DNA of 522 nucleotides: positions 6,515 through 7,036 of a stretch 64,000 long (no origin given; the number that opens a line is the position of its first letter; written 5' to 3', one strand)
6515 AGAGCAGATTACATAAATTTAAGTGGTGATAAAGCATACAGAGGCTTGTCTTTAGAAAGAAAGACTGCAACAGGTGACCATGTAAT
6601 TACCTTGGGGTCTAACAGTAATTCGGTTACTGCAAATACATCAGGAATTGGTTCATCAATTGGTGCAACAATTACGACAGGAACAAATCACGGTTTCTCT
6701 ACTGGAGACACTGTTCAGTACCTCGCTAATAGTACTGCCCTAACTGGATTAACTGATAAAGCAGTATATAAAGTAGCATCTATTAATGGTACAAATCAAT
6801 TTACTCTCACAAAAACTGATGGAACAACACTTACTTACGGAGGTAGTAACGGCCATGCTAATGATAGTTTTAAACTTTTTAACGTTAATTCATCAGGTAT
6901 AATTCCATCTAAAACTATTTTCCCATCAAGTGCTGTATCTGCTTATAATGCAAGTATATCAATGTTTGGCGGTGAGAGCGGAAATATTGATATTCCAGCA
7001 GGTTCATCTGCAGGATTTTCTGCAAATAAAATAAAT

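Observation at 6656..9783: A ~70-aa HGF-x-x-GD....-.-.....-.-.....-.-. module repeated five times in FlgK and shared with FliD and the 802-aa flagellin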

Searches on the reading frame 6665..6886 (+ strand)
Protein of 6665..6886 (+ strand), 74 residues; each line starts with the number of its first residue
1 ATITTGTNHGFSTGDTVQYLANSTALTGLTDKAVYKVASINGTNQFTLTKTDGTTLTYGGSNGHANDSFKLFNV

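Call 13: search_protein_families(library=pfam, alignment_id=A1, max_evalue=1)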
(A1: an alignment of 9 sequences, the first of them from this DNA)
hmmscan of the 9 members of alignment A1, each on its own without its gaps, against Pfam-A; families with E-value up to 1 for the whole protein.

A. member 1, seq(74 aa): 2 families
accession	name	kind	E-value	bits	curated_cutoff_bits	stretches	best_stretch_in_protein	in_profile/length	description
PF12195.14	End_beta_barrel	-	0.0068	16.8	35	1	7-55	24-68/83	Beta barrel domain of bacteriophage endosialidase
PF16190.11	E1_FCCH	-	0.011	16.2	29.5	1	2-53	7-56/70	Ubiquitin-activating enzyme E1 FCCH domain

B. families by the number of members that match (of 9 scanned): 12 families
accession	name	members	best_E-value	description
PF16190.11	E1_FCCH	3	0.0056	Ubiquitin-activating enzyme E1 FCCH domain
PF12195.14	End_beta_barrel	1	0.0068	Beta barrel domain of bacteriophage endosialidase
PF08813.17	Phage_tail_3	1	0.026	Phage tail tube protein, TTP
PF24526.1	ABCA12_C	1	0.045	ABCA12-like, C-terminal domain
PF23928.1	DUF7266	1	0.084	Family of unknown function (DUF7266)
PF23607.1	WZC_N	1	0.1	Tyrosine-protein kinase Wzc, N-terminal domain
PF07198.17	DUF1410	1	0.12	Protein of unknown function (DUF1410)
PF07752.16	S-layer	1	0.14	S-layer protein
PF00924.24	MS_channel_2nd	1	0.15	Mechanosensitive ion channel, beta-domain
PF18957.6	RibLong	1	0.15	Long Rib domain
PF02211.21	NHase_beta_C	1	0.17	Nitrile hydratase beta subunit, C-terminal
PF01344.31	Kelch_1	1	0.26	Kelch motif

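Call 14: search_solved_structures(query=A1, max_evalue=10, show_alignments=3)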
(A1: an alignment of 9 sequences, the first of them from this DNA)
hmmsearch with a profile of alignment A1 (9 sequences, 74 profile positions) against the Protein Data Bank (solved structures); distinct sequences matched with E-value up to 10: 9.
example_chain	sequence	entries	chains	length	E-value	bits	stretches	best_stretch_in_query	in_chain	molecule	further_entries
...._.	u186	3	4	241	0.013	18.6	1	2-58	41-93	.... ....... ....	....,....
4hiz_A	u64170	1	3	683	0.045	16.9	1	7-63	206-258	Endosialidase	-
9m9d_M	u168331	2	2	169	0.15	15.2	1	7-27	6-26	RNA polymerase-binding transcription factor CarD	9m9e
9m98_M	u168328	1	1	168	0.16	15.1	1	7-27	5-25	RNA polymerase-binding transcription factor CarD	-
3qwa_A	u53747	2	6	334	0.2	14.8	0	9-24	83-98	Probable quinone oxidoreductase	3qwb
7uwz_A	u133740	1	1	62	0.22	14.7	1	31-58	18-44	De novo designed small beta-barrel protein 33_bp_sh3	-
3red_A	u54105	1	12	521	0.24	14.6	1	14-66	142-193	Hydroxynitrile lyase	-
2lzj_A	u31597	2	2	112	0.71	13.1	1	7-28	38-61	Ubiquitin-like modifier-activating enzyme 1 | UBIQUITIN-ACTIVATING ENZYME E1 X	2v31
8hvr_H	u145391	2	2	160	1.1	12.5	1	10-40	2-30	Putative transcriptional factor regulator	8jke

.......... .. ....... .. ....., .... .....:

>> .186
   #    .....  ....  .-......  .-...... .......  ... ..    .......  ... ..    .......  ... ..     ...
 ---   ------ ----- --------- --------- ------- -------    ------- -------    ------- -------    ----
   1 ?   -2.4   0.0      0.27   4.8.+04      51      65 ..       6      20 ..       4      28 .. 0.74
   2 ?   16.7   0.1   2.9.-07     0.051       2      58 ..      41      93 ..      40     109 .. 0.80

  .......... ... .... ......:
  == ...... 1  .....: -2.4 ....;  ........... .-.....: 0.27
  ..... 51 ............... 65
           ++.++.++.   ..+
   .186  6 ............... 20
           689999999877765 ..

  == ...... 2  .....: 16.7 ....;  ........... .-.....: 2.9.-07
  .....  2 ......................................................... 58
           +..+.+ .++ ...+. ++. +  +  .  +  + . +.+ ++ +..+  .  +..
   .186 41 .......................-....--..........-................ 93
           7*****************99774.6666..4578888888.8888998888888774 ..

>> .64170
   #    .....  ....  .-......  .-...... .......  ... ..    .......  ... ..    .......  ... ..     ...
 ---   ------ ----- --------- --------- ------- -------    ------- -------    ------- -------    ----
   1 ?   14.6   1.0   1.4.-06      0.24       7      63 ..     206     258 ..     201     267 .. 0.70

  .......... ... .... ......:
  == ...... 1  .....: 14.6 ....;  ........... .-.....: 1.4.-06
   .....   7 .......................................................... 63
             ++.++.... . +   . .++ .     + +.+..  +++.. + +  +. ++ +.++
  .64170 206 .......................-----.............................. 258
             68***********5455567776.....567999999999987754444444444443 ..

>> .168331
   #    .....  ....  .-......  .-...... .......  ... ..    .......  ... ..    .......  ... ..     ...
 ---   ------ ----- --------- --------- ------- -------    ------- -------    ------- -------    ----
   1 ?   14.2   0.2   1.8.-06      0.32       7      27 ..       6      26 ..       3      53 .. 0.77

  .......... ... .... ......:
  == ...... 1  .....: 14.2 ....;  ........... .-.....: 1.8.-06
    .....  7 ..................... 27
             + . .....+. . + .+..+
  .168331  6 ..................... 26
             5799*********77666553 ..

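Call 15: find_homologous_proteins(query=A1, max_evalue=0.001)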
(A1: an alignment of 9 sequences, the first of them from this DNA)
Query A1 (9 sequences) (74 aa, profile of the alignment): 19 proteins with E <= 0.001 among 683 candidates.
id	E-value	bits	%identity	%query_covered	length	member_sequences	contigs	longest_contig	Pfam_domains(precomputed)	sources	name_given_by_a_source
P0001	1.4e-24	104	91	100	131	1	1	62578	-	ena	-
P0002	8.9e-24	101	48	54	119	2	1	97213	-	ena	-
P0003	2.2e-19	87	61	82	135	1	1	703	-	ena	-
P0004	4.2e-17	80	84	76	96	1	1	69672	-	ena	-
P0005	1.0e-15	75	80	78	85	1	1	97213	-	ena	-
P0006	6.1e-15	73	40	69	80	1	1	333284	-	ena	-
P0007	6.8e-15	72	46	74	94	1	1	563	-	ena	-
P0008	1.8e-14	71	45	42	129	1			-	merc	-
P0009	4.8e-13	67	90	66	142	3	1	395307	-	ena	-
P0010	7.5e-12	63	43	66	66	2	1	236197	-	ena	-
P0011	2.7e-11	61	43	66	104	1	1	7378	-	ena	-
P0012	2.3e-10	58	38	62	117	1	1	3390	-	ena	-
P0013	2.5e-10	58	33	64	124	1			-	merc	-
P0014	8.5e-10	56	44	58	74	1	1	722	-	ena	-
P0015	2.8e-9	54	43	61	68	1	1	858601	-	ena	-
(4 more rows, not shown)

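Call 23: search_protein_families(library=phrogs, alignment_id=A1, max_evalue=0.1)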
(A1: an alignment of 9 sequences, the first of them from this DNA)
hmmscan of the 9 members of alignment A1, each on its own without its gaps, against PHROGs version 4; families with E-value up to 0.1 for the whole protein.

A. member 1, seq(74 aa): 3 families
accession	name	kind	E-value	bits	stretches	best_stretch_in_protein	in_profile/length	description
phrog_2885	-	tail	9.8e-05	19.8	1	7-50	946-988/4179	baseplate wedge subunit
phrog_584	-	tail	0.00088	20.1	1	1-62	32-89/218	major tail protein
phrog_5076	-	unknown function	0.059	14.6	1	29-64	14-48/75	-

B. families by the number of members that match (of 9 scanned): 15 families
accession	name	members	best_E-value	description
phrog_584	-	6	4.4e-06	major tail protein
phrog_2885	-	4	9.8e-05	baseplate wedge subunit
phrog_4317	-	3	0.0038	-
phrog_15694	-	2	7.9e-06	-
phrog_16700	-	2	0.016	-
phrog_13704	-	2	0.058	virion structural protein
phrog_13152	-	1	0.004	-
phrog_32294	-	1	0.0061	baseplate wedge subunit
phrog_11935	-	1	0.033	-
phrog_12668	-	1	0.036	-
phrog_5076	-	1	0.059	-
phrog_37979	-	1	0.065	-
phrog_13079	-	1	0.068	-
phrog_682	-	1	0.077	-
phrog_9730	-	1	0.077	-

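Call 26: search_protein_representatives(alignment_id=A1)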
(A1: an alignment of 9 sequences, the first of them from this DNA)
Query: 9 sequences, 74 profile positions. Proteins with E-value up to 0.001 (for the whole library): 1954; up to 1e-10: 496; up to 1e-30: 78. The best 150 are listed.
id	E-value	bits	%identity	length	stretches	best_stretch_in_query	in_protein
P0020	8.6e-74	259.5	-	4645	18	2-65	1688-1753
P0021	1.1e-69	246.3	-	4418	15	2-45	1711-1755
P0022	7.9e-65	230.8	-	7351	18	2-51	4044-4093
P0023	7.9e-55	198.8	-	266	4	1-73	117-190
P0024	9.0e-53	192.2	-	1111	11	5-58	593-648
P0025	4.5e-51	186.7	-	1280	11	5-65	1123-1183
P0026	2.0e-50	184.7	-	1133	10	4-64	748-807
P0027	2.7e-50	184.2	-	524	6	3-70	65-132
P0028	5.7e-50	183.2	-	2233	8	3-54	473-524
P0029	6.8e-49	179.8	-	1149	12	1-66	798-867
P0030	2.5e-48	178.0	-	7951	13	5-72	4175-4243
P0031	4.4e-48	177.2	-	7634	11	2-46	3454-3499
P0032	4.8e-48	177.1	-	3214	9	3-66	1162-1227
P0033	1.7e-47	175.3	-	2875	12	2-60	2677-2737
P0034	3.9e-47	174.1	-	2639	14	7-65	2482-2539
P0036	5.8e-47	173.6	-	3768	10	7-65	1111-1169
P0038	3.5e-46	171.1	-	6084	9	2-68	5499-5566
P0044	1.6e-42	159.4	-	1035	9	1-60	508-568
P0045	2.0e-42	159.0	-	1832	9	3-50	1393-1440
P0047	7.1e-42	157.3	-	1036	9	2-51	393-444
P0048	8.0e-42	157.1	-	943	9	1-54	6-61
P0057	8.0e-40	150.7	-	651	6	2-51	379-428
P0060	9.8e-40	150.4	-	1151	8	2-51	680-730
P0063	3.6e-39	148.6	-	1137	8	2-71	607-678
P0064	8.6e-39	147.4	-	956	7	5-47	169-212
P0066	1.8e-38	146.3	-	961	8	3-51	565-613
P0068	5.4e-38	144.9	-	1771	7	5-69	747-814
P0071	2.5e-36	139.5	-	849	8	2-71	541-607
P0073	1.7e-35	136.9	-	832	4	7-70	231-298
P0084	4.0e-33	129.2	-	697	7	2-50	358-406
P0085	5.7e-33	128.7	-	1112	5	7-64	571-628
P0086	1.2e-32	127.7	-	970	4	2-70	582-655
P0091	4.2e-32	126.0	-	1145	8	1-71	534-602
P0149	5.8e-23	96.7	-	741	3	6-66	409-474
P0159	1.7e-21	91.9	-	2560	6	2-41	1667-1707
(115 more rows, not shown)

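Call 28: search_protein_families(library=pfam, proteins=[P0024, P0029, P0044, P0047, P0048, P0057, P0060, P0063, P0064, P0084], max_evalue=0.001)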
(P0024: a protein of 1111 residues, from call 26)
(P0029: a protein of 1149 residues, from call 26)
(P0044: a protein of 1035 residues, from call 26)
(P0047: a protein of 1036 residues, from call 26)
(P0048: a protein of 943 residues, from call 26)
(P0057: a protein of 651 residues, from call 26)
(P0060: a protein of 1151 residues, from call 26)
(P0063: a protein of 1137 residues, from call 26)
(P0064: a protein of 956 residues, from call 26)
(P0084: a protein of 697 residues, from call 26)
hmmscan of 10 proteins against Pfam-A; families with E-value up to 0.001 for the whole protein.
P0024 (1111 aa): 0 families

P0029 (1149 aa): 0 families

P0044 (1035 aa): 0 families

P0047 (1036 aa): 0 families

P0048 (943 aa): 0 families

P0057 (651 aa): 0 families

P0060 (1151 aa): 0 families

P0063 (1137 aa): 0 families

P0064 (956 aa): 0 families

P0084 (697 aa): 0 families

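Call 42: predict_structure(alignment_id=A2)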
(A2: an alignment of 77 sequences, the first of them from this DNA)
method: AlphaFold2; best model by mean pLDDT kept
length: 74 residues; sequences in the alignment: 77
mean_pLDDT: 94.8   pTM: 0.82
mean pLDDT of the five models: 94.8, 94.2, 93.0, 92.7, 92.3
residues with pLDDT >= 90: 66; 70-90: 7; 50-70: 1; < 50: 0
segments of 3 or more residues with pLDDT < 50: none
pLDDT, mean of each block of 10 residues (from residue 1): 94 97 96 98 97 94 92 84
secondary structure, 60 per line:
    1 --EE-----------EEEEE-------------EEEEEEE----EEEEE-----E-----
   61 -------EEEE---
elements in order: E16-20 E34-40 E45-49 E68-71

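Call 44: fold_search(model_id=the predicted structure, library=pdb)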
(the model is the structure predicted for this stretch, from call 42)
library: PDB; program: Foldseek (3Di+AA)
matches with E <= 10: 235; with E <= 0.001: 0
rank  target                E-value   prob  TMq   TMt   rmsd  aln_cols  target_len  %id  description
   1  4hiz_A                5.0e-02  0.94  0.45  0.06   8.1        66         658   29  Phage phi92 endosialidase (released 2014-01-15)
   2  4hiz_C                5.6e-02  0.94  0.46  0.06   7.9        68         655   28  Phage phi92 endosialidase (released 2014-01-15)
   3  4hiz_B                7.5e-02  0.91  0.45  0.06   8.0        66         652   29  Phage phi92 endosialidase (released 2014-01-15)
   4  2m5s_MODEL_1_A        1.1e-01  0.98  0.62  0.39   6.2        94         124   14  High-resolution NMR structure and cryo-EM imaging support multiple functional roles for the accessory I-domain (released 2014-03-05)
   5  3gvk_A                1.4e-01  0.72  0.44  0.06   8.2        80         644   19  Crystal structure of endo-neuraminidase NF mutant (released 2010-03-02)
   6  1v0e_A                2.2e-01  0.63  0.44  0.06   8.2        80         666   19  Endosialidase of Bacteriophage K1F (released 2004-12-13)
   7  7sol_A                2.2e-01  0.57  0.49  0.05   9.5        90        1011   14  Crystal Structures of the bispecific ubiquitin/FAT10 activating enzyme, Uba6 (released 2022-11-02)
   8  3gvj_A                2.3e-01  0.63  0.43  0.06   7.7        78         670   20  Crystal structure of an endo-neuraminidaseNF mutant (released 2010-03-02)
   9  9qgw_B                2.6e-01  0.41  0.41  0.04  10.4        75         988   12  Consensus structure of UBA6-UbDha-BIRC6 trapped ternary complex (singly loaded) (released 2025-10-29)
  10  3gvk_B                2.7e-01  0.57  0.44  0.06   8.2        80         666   19  Crystal structure of endo-neuraminidase NF mutant (released 2010-03-02)
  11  3ju4                  3.3e-01  0.57  0.43  0.06   7.7        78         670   20  Crystal Structure Analysis of EndosialidaseNF at 0.98 A Resolution (released 2010-02-02)
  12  9qhi_B                3.3e-01  0.35  0.41  0.04  10.4        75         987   12  Structure of UBA6-UbDha-BIRC6 trapped ternary complex (cluster 0) (released 2025-10-29)
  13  7pvn_A                3.7e-01  0.21  0.36  0.04  10.7        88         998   12  Crystal Structure of Human UBA6 in Complex with ATP (released 2022-08-31)
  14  9qic                  4.1e-01  0.35  0.41  0.04   9.8        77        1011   12  Consensus structure of UBA6 (released 2025-10-29)
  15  9b5c_A                4.9e-01  0.63  0.47  0.05   5.8        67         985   27  Ubiquitin E1-Ub-E2 tetrahedral transthiolation intermediate mimic (doubly Ub-loaded) - consensus map and model (released 2024-06-05)
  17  9pgg_Ab               5.2e-01  0.82  0.60  0.13   6.0        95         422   15  Cryo-EM structure of bacteriophage P22 gp1-gp5-gp4 complex at 2.76 angstrom (released 2026-02-04)
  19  9pgg_Ao               6.3e-01  0.77  0.47  0.10   3.7        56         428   20  Cryo-EM structure of bacteriophage P22 gp1-gp5-gp4 complex at 2.76 angstrom (released 2026-02-04)
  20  8u10_B                6.6e-01  0.75  0.46  0.10   3.8        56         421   20  In situ cryo-EM structure of bacteriophage P22 gp1:gp4:gp5:gp10:gp9 N-term complex in conformation 1 at 3.2A resolutio (released 2023-11-22)
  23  8i1v_D                7.0e-01  0.69  0.58  0.13   7.1        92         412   18  The asymmetric unit of P22 procapsid (released 2023-03-08)
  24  8gn5_A                7.0e-01  0.57  0.54  0.13   6.5        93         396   13  Designed pH-responsive P22 VLP (released 2024-01-31)
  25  8i1v_A                7.0e-01  0.54  0.41  0.09   6.8        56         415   23  The asymmetric unit of P22 procapsid (released 2023-03-08)
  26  8i1v_G                7.9e-01  0.66  0.46  0.10   4.5        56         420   21  The asymmetric unit of P22 procapsid (released 2023-03-08)
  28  5uu5_A                8.4e-01  0.69  0.47  0.10   3.8        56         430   20  Bacteriophage P22 mature virion capsid protein (released 2017-03-15)
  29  9pgg_Ah               8.4e-01  0.63  0.57  0.12   8.1        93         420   15  Cryo-EM structure of bacteriophage P22 gp1-gp5-gp4 complex at 2.76 angstrom (released 2026-02-04)
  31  8i1v_B                8.9e-01  0.69  0.47  0.10   4.1        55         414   22  The asymmetric unit of P22 procapsid (released 2023-03-08)
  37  9pgg_Ai               1.1e+00  0.60  0.46  0.10   3.7        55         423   20  Cryo-EM structure of bacteriophage P22 gp1-gp5-gp4 complex at 2.76 angstrom (released 2026-02-04)
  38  8i1t_A                1.1e+00  0.54  0.56  0.12   6.2        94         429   14  The asymmetric unit of P22 empty capsid (released 2023-03-08)
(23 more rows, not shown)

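Call 46: fold_search(model_id=the predicted structure, library=viral)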
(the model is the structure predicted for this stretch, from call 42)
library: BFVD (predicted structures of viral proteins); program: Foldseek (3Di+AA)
matches with E <= 10: 796; with E <= 0.001: 0
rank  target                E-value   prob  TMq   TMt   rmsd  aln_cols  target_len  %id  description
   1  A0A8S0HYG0            1.8e-03  1.00  0.82  0.49   2.6        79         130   26  (no name in the UniProt tables at hand)
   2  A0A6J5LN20            4.7e-03  1.00  0.70  0.19   2.7        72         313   30  Uncharacterized protein [uncultured Caudovirales phage]
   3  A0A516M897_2          5.3e-03  1.00  0.68  0.06   2.5        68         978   34  (no name in the UniProt tables at hand)
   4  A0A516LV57            5.6e-03  1.00  0.75  0.06   2.5        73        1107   25  (no name in the UniProt tables at hand)
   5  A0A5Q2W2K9            7.1e-03  1.00  0.66  0.09   3.0        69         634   25  (no name in the UniProt tables at hand)
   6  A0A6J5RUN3            8.0e-03  1.00  0.67  0.14   2.0        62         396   31  Uncharacterized protein [uncultured Caudovirales phage]
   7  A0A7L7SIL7            1.1e-02  1.00  0.77  0.07   3.9        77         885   28  (no name in the UniProt tables at hand)
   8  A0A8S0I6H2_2          1.2e-02  1.00  0.61  0.06   2.7        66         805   33  (no name in the UniProt tables at hand)
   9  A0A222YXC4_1          1.6e-02  1.00  0.61  0.03   0.9        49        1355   33  Baseplate wedge initiator [Synechococcus phage Bellamy]
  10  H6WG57                1.6e-02  1.00  0.71  0.11   4.9        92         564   21  Tail fiber [Cyanophage S-TIM5]
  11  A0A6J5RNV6            1.7e-02  1.00  0.63  0.13   3.4        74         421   27  Tail fiber protein [uncultured Caudovirales phage]
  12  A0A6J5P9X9            2.0e-02  1.00  0.68  0.20   2.3        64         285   25  Uncharacterized protein [uncultured Caudovirales phage]
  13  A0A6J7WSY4            2.2e-02  1.00  0.75  0.07   2.2        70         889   24  Baseplate wedge subunit [uncultured Caudovirales phage]
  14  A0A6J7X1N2            2.2e-02  1.00  0.73  0.11   2.9        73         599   33  Uncharacterized protein [uncultured Caudovirales phage]
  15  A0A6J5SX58            2.4e-02  1.00  0.71  0.08   3.2        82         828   24  Uncharacterized protein [uncultured Caudovirales phage]
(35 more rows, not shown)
